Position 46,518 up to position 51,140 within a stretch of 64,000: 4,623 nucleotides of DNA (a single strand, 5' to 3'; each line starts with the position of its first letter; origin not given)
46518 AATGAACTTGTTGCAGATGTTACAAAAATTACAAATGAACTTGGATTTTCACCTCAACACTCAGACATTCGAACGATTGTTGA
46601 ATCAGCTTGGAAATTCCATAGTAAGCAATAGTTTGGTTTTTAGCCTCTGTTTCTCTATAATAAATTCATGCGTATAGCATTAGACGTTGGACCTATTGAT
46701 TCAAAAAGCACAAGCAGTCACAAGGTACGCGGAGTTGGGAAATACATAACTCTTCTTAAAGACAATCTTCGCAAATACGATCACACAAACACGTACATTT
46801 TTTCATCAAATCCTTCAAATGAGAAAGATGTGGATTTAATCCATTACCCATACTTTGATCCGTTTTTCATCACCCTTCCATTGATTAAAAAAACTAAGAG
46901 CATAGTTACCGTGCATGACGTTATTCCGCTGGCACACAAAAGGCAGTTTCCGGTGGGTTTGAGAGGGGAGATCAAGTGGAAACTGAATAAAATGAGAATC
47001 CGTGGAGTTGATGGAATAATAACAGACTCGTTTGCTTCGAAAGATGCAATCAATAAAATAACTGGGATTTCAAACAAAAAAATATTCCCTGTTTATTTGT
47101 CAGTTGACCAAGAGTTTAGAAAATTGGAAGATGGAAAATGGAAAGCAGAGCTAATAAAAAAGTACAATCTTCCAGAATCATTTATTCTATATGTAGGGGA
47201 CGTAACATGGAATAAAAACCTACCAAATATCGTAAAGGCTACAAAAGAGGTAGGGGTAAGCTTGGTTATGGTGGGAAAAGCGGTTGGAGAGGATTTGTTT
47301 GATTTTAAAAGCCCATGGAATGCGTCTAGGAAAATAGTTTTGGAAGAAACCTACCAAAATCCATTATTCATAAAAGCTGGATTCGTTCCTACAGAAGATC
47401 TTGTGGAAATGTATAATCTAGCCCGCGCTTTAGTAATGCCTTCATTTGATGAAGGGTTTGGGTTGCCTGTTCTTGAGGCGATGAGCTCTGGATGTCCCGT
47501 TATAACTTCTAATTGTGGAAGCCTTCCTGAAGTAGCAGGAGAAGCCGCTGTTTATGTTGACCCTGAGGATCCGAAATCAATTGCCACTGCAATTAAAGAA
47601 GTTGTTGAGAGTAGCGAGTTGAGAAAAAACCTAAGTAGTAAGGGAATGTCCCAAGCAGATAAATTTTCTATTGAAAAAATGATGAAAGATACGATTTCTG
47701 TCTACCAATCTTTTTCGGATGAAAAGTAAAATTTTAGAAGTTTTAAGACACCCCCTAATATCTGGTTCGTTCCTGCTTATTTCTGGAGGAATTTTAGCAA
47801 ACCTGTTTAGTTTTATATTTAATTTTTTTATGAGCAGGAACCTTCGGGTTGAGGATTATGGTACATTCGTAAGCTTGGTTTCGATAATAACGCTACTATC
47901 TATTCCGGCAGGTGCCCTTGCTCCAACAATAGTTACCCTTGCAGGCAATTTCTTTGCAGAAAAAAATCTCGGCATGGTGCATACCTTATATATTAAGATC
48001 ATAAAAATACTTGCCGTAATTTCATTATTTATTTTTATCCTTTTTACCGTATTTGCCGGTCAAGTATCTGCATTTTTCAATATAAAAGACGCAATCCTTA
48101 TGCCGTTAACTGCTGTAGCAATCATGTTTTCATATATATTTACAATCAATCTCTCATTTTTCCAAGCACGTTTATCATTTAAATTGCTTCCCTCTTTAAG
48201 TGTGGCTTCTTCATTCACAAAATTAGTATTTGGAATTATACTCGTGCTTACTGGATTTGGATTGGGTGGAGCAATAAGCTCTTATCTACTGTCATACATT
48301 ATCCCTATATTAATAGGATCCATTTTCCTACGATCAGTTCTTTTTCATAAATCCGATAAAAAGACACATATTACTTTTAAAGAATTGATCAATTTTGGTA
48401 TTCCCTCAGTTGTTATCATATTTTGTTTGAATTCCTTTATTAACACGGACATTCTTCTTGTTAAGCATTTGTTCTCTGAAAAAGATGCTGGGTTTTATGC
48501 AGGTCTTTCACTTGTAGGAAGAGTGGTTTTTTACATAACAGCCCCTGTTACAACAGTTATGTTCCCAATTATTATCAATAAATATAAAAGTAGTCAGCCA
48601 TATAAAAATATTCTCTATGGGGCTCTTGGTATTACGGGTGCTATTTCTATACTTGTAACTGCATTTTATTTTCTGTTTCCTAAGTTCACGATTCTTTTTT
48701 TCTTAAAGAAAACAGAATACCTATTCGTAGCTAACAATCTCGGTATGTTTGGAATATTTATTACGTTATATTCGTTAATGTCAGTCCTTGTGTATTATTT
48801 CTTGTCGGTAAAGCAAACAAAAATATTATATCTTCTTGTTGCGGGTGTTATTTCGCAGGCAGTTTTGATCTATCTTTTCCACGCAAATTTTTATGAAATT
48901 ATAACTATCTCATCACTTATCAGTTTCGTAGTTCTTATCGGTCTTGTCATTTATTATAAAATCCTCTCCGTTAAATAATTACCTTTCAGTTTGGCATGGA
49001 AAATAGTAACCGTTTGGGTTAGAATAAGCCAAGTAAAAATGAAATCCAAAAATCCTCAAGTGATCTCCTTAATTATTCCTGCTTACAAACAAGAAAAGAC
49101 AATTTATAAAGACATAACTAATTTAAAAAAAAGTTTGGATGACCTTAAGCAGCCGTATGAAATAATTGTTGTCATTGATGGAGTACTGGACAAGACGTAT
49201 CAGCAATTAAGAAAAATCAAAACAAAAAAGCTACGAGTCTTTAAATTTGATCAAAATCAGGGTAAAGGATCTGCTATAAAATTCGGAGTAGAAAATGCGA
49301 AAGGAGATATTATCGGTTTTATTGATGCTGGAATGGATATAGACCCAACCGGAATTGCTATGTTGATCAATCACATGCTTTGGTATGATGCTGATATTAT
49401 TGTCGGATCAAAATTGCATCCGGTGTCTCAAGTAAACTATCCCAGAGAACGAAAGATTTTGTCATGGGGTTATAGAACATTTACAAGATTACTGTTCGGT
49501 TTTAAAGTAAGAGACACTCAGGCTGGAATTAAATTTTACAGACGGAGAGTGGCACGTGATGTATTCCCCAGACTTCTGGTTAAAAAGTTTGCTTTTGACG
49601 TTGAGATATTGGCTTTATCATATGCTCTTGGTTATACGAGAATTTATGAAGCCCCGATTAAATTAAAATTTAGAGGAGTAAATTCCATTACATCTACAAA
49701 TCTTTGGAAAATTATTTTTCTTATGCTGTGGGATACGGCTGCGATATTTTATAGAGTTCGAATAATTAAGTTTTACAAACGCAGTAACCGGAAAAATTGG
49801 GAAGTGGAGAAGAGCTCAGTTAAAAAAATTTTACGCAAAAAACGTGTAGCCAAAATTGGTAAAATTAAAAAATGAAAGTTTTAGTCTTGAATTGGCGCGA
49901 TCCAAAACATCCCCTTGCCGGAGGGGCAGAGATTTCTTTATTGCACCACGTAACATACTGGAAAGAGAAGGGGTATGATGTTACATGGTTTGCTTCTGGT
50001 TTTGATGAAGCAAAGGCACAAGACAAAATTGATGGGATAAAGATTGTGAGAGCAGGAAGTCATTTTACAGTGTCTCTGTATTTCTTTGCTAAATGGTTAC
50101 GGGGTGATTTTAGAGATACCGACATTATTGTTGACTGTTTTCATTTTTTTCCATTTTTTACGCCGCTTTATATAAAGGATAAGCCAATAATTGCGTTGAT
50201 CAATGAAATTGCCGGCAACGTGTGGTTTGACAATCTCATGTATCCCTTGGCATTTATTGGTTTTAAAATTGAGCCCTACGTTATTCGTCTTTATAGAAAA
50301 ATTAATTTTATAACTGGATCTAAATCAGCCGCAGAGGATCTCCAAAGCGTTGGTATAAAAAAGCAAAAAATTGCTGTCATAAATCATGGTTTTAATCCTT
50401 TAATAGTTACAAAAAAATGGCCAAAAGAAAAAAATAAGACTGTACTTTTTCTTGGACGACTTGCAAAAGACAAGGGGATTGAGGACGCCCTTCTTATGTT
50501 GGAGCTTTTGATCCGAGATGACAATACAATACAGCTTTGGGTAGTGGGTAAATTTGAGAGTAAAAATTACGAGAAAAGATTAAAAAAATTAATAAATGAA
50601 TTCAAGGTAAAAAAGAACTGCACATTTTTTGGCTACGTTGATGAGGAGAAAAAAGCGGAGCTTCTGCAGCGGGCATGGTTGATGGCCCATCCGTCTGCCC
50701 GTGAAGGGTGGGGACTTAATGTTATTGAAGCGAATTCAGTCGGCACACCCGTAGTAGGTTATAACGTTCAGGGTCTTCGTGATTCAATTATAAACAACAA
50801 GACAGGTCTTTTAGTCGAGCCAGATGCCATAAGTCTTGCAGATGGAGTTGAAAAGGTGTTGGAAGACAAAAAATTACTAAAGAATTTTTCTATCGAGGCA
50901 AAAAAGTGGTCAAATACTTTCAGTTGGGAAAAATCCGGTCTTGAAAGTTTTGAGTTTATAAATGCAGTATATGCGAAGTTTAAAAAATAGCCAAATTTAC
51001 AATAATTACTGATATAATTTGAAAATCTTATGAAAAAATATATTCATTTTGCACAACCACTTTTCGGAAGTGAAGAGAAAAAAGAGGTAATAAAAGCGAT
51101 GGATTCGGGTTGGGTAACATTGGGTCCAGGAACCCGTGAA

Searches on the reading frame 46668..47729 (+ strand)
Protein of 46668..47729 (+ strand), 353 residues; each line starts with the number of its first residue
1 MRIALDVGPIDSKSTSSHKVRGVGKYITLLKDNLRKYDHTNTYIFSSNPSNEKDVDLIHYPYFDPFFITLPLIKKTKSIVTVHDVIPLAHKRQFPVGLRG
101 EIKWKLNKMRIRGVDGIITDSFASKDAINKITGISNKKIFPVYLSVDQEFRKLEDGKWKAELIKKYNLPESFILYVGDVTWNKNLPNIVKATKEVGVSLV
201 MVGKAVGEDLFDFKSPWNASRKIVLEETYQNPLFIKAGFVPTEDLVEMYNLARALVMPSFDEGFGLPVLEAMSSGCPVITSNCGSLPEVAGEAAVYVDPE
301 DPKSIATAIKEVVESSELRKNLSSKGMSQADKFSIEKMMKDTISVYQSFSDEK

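Call 5: search_protein_families(library=pfam, proteins=[window:46668-47729:+])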
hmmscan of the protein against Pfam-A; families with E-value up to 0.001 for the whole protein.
window:46668-47729:+ (353 aa): 5 families
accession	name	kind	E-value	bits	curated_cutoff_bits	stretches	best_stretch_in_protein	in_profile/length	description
PF00534.26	Glycos_transf_1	-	2.8e-28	99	26.4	1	165-326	8-169/172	Glycosyl transferases group 1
PF13692.12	Glyco_trans_1_4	-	4.2e-22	79.4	27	1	173-314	4-141/142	Glycosyl transferases group 1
PF13439.12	Glyco_transf_4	-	3.1e-07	31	28.5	1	53-149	71-169/170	Glycosyltransferase Family 4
PF20706.3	GT4-conflict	-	2.1e-06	27.4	26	1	244-282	274-312/385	Family 4 Glycosyltransferase in conflict systems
PF13524.12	Glyco_trans_1_2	-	0.00081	19.8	25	0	235-329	30-128/144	Glycosyl transferase-like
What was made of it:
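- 46668..47729 (+): GT4a: GT4 glycosyltransferase of the scaffold. PF00534, 99 bits (call 5).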

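Call 15: search_protein_families(library=ncbifam, proteins=[window:46668-47729:+], max_evalue=0.00001)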
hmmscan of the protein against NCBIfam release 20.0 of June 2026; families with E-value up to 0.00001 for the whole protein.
window:46668-47729:+ (353 aa): 24 families
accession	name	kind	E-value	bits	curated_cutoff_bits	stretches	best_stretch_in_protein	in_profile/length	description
TIGR04047.1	MSMEG_0565_glyc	hypoth_equivalog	3.2e-24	85.7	259.85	1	171-347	194-372/373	MSMEG_0565 family glycosyltransferase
TIGR02149.1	glgA_Coryne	subfamily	9.9e-24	84.2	302.4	1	74-348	105-389/391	glycogen synthase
TIGR03449.1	mycothiol_MshA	equivalog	8.9e-19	67.6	462.5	1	240-348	292-402/406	D-inositol-3-phosphate glycosyltransferase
NF047684.1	TeichurnBiosyTuaC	equivalog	1.4e-14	53.8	550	1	115-340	166-380/391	teichuronic acid biosynthesis protein TuaC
TIGR03999.1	thiol_BshA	equivalog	1.5e-14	53.7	273.7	1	241-348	262-372/375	N-acetyl-alpha-D-glucosaminyl L-malate synthase BshA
TIGR03088.1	stp2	hypoth_equivalog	1.9e-14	53.5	409.05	1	242-347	263-371/374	TIGR03088 family PEP-CTERM/XrtA system glycosyltransferase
NF053787.1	GlcN_PG_synth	equivalog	2.1e-14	53.2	480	1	170-348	197-358/361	N-acetylglucosaminyl phosphatidylglycerol synthase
TIGR04157.1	glyco_rSAM_CFB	subfamily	4.9e-14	52.1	400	1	105-295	161-344/406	TIGR04157 family glycosyltransferase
NF041876.1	EPS_EpsE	equivalog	8.8e-14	51.5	400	1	238-330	282-376/389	exopolysaccharide biosynthesis GT4 family glycosyltransferase EpsE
NF038298.1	EPS_HpsO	equivalog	3.2e-13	49.2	575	1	106-348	139-386/388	hormogonium polysaccharide biosynthesis glycosyltransferase HpsO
NF038295.1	EPS_HpsP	equivalog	5.2e-11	42.2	550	1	236-348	272-386/388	hormogonium polysaccharide biosynthesis glycosyltransferase HpsP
NF041010.1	glycosy_Agl16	equivalog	1.2e-10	40.8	575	1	66-348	95-350/352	glycosylation protein Agl16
NF053513.1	Gtran_IagA_BgsA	equivalog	1.8e-10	40.3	460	1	114-348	106-330/333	LTA glycolipid anchor biosynthesis glycosyltransferase, IagA/BgsA family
NF012028.0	PRK15484.1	subfamily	1.3e-08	34.4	618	1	170-335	193-364/380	lipopolysaccharide N-acetylglucosaminyltransferase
NF046085.1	XrtY_assoc_Gly1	equivalog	3.1e-08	32.9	400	1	238-349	271-384/387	XrtY-associated glycosyltransferase XYAG1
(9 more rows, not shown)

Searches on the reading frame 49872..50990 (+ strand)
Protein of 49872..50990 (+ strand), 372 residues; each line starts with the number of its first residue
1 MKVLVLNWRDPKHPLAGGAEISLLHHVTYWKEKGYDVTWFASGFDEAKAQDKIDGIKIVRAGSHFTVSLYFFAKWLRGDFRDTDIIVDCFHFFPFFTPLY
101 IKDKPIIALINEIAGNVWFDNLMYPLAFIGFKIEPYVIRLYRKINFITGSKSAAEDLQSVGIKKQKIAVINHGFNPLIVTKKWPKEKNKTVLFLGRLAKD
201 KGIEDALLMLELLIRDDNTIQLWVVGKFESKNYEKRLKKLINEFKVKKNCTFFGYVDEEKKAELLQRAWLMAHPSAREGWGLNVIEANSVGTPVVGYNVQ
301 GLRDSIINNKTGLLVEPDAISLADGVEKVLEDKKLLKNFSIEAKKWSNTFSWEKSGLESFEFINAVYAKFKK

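Call 5: search_protein_families(library=pfam, proteins=[window:49872-50990:+])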
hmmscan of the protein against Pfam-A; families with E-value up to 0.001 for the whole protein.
window:49872-50990:+ (372 aa): 4 families
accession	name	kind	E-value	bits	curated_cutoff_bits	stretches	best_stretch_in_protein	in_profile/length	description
PF00534.26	Glycos_transf_1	-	5.1e-42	143.8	26.4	1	183-346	9-172/172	Glycosyl transferases group 1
PF13692.12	Glyco_trans_1_4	-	3.7e-27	95.8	27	1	189-332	2-142/142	Glycosyl transferases group 1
PF20706.3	GT4-conflict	-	9e-15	55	26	1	158-307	165-321/385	Family 4 Glycosyltransferase in conflict systems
PF13439.12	Glyco_transf_4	-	1.2e-09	38.8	28.5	1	17-175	2-167/170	Glycosyltransferase Family 4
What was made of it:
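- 49872..50990 (+): GT4b: GT4 glycosyltransferase lying directly upstream of the aminotransferase in most related loci. PF00534, 144 bits (call 5).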

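Call 15: search_protein_families(library=ncbifam, proteins=[window:49872-50990:+], max_evalue=0.00001)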
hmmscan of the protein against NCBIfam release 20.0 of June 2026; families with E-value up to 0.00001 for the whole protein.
window:49872-50990:+ (372 aa): 31 families (the best 25 are shown)
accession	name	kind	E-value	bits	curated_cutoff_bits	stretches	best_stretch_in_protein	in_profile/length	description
NF041876.1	EPS_EpsE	equivalog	2.8e-23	82.8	400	1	180-345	206-374/389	exopolysaccharide biosynthesis GT4 family glycosyltransferase EpsE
NF047880.1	glyco_SdgA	exception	2.2e-21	76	800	1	165-351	291-475/488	serine-aspartate repeat adhesin O-glycosyltransferase SdgA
TIGR03449.1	mycothiol_MshA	equivalog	8.8e-21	74.3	462.5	1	187-356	219-393/406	D-inositol-3-phosphate glycosyltransferase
NF041010.1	glycosy_Agl16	equivalog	1.5e-20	73.4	575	1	144-355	134-340/352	glycosylation protein Agl16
NF038295.1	EPS_HpsP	equivalog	1.7e-20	73.4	550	1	182-354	200-375/388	hormogonium polysaccharide biosynthesis glycosyltransferase HpsP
NF046085.1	XrtY_assoc_Gly1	equivalog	1.6e-19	70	400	1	139-345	157-362/387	XrtY-associated glycosyltransferase XYAG1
TIGR04047.1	MSMEG_0565_glyc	hypoth_equivalog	3.1e-15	56.1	259.85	1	179-361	184-369/373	MSMEG_0565 family glycosyltransferase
TIGR03999.1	thiol_BshA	equivalog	1.1e-14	54.1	273.7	1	184-354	195-361/375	N-acetyl-alpha-D-glucosaminyl L-malate synthase BshA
NF053787.1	GlcN_PG_synth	equivalog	2.1e-13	49.9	480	1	131-354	131-347/361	N-acetylglucosaminyl phosphatidylglycerol synthase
TIGR02149.1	glgA_Coryne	subfamily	2.4e-13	50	302.4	1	181-355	196-379/391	glycogen synthase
NF050063.1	ProtGlycPglJ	equivalog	2.5e-13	50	500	1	130-362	131-362/363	N-acetylgalactosamine-N,N'-diacetylbacillosaminyl-diphospho-undecaprenol 4-alpha-N-acetylgalactosaminyltransferase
TIGR04157.1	glyco_rSAM_CFB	subfamily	4e-13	49.1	400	1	159-318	187-351/406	TIGR04157 family glycosyltransferase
NF047684.1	TeichurnBiosyTuaC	equivalog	5.2e-13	48.7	550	1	161-339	193-361/391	teichuronic acid biosynthesis protein TuaC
NF038229.1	Glyco4_Geo_Pelo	equivalog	7.2e-13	48.3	400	1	164-353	132-323/338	GPMC system family 4 glycosyltransferase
TIGR03088.1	stp2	hypoth_equivalog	3.1e-12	46.2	409.05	1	177-354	183-361/374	TIGR03088 family PEP-CTERM/XrtA system glycosyltransferase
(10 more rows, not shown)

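Call 87: search_solved_structures(query=window:49872-50990:+, max_evalue=1e-8)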
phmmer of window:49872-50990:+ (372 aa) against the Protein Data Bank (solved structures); distinct sequences matched with E-value up to 1e-8: 11.
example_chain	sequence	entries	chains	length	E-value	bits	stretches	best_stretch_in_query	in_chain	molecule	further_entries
6kih_A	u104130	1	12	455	8.5e-16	61.1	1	190-366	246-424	Tll1590 protein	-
2f9f_A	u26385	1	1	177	4.5e-13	52.1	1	192-335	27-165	first mannosyl transferase (wbaZ-1)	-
7qnt_AAA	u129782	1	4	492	6.1e-12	48.4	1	131-339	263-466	TarM(Se)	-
7qd7_AAA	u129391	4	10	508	6.6e-12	48.3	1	131-339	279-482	TarM(Se)_G117R | TarM(Se)_G117R-4RboP | TarM(Se)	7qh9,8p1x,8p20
3c4q_A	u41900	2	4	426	1e-10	44.3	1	188-360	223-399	Predicted glycosyltransferases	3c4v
3c48_A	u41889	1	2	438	1.1e-10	44.3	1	188-360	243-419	Predicted glycosyltransferases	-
3fro_A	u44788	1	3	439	5.1e-09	38.8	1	181-356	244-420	GlgA glycogen synthase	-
2bis_A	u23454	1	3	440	5.1e-09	38.8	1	181-356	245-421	GLGA GLYCOGEN SYNTHASE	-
3l01_A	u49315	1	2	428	5.5e-09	38.6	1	181-356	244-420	GlgA glycogen synthase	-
4n9w_A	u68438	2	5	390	6.3e-09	38.5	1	182-354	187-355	GDP-mannose-dependent alpha-(1-2)-phosphatidylinositol mannosyltransferase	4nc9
2gej_A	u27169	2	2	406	6.9e-09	38.3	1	182-354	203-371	PHOSPHATIDYLINOSITOL MANNOSYLTRANSFERASE (PimA)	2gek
